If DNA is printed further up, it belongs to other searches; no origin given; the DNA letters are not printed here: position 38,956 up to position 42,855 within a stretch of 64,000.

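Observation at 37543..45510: Giant 2655-aa protein with seven regularly spaced QYPSL[KVA]EP sites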

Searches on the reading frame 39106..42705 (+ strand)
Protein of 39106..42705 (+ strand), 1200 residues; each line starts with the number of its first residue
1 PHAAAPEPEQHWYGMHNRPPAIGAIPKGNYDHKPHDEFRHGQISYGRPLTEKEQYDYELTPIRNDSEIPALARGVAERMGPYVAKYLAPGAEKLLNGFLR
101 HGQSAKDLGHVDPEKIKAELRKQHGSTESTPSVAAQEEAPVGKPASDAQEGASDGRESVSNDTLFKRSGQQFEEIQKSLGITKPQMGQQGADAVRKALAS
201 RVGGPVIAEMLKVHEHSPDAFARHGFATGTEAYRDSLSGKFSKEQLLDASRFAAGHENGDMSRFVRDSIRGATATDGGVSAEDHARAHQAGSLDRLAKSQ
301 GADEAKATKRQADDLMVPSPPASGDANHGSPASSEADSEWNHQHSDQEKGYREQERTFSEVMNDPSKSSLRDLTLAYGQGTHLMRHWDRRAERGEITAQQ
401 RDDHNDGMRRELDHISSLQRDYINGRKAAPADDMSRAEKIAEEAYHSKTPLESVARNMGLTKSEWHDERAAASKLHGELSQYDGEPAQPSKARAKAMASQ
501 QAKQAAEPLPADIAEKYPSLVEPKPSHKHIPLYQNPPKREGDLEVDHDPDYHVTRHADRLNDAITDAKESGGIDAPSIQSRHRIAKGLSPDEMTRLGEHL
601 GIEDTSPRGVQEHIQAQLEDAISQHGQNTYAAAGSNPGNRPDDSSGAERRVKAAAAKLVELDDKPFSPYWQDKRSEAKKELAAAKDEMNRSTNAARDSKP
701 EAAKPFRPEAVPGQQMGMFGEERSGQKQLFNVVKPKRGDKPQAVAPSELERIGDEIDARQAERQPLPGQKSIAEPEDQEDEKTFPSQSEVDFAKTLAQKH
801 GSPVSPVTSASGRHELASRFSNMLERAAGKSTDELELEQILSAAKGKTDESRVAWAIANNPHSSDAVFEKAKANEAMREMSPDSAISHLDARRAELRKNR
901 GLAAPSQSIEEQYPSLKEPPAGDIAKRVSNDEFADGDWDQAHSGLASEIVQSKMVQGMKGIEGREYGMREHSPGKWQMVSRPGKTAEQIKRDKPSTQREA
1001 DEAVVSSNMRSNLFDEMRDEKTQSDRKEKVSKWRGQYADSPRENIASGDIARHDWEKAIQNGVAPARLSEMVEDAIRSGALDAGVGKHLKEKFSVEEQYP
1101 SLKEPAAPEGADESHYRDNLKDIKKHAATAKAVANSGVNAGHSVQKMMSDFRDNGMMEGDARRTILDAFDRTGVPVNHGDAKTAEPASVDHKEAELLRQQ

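Call 66: search_protein_representatives(protein=window:39106-42705:+)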
Query: 1200 residues. Proteins with E-value up to 0.001 (for the whole library): 132; up to 1e-10: 62; up to 1e-30: 18. The best 132 are listed.
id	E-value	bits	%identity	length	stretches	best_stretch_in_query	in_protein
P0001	0.0e+00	2655.7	94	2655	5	1-1200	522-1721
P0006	3.2e-100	353.7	54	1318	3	992-1192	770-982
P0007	6.5e-95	336.2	53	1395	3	144-319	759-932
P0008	1.8e-91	324.8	52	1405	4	983-1108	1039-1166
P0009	9.1e-77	276.1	63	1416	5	5-127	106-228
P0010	3.0e-62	228.0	37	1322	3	9-147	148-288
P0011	2.3e-59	218.5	64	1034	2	5-129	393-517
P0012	3.6e-59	217.8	58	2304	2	4-128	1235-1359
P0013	7.9e-56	206.7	46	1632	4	7-148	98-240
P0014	1.8e-43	165.8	53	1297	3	4-132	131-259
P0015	6.6e-42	160.6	50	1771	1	84-333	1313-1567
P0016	1.4e-35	139.7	45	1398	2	9-131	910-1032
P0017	1.1e-34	136.8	43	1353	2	6-132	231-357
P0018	3.2e-34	135.2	50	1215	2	5-133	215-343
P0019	3.4e-34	135.1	42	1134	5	8-173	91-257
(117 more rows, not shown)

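Call 73: search_protein_families(library=pfam, alignment_id=A3, max_evalue=0.001)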
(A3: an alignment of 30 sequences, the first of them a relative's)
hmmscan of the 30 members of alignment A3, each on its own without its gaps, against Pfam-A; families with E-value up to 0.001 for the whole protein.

A. member 1, P0006 (1318 aa): 1 family
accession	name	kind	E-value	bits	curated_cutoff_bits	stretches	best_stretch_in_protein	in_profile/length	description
PF18789.6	DarA_C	-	1.1e-05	26.2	27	1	97-147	6-69/70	Defence against restriction A C-terminal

B. families by the number of members that match (of 30 scanned): 17 families
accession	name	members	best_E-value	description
PF18789.6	DarA_C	17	2.3e-17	Defence against restriction A C-terminal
PF06074.18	Portal_Mu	2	1.6e-38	Portal protein of Mu bacteriophage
PF18974.5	DUF5710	2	6e-13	Domain of unknown function (DUF5710)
PF10415.14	FumaraseC_C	2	2.7e-05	Fumarase C C-terminus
PF18823.6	InPase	1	4.4e-51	Inorganic Pyrophosphatase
PF18796.6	LPD1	1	6.5e-22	Large polyvalent protein-associated domain 1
PF18812.6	PBECR3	1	5e-14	phage-Barnase-EndoU-ColicinE5/D-RelE like nuclease3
PF13872.12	AAA_34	1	1.9e-12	P-loop containing NTP hydrolase pore-1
PF04851.21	ResIII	1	6.1e-09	Type III restriction enzyme, res subunit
PF04233.19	Phage_Mu_F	1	4.8e-08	Phage Mu protein F like protein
PF13489.12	Methyltransf_23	1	2.8e-07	Methyltransferase domain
PF00176.29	SNF2-rel_dom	1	6.5e-07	SNF2-related domain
PF18799.6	LPD5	1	6.7e-06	Large polyvalent protein-associated domain 5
PF00271.37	Helicase_C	1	1.7e-05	Helicase conserved C-terminal domain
PF16145.10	DUF4853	1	3e-05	Domain of unknown function (DUF4853)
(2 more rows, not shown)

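Call 74: find_encoding_contigs(protein=P0009, flank=10000, max_places=2)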
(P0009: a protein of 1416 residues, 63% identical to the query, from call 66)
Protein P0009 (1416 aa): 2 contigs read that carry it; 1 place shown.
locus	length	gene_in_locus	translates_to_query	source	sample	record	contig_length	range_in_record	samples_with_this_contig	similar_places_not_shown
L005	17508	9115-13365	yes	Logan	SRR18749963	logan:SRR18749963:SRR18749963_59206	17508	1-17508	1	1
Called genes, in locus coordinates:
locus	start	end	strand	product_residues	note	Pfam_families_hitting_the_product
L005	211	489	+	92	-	-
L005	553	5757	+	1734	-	PF04542:Sigma70_r2 (weak), PF04545:Sigma70_r4, PF08281:Sigma70_r4_2 (weak), PF18760:ART-PolyVal (faint)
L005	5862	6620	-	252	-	PF05175:MTS (weak)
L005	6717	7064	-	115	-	-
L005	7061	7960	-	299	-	-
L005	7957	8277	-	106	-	-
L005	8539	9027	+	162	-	-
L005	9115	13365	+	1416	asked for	PF18789:DarA_C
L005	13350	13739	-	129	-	-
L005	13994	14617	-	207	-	PF18847:LPD29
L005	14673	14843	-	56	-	-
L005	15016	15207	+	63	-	-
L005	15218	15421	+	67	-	-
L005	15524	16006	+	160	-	-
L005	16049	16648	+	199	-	PF27659:CHP02642 (weak)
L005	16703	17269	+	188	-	-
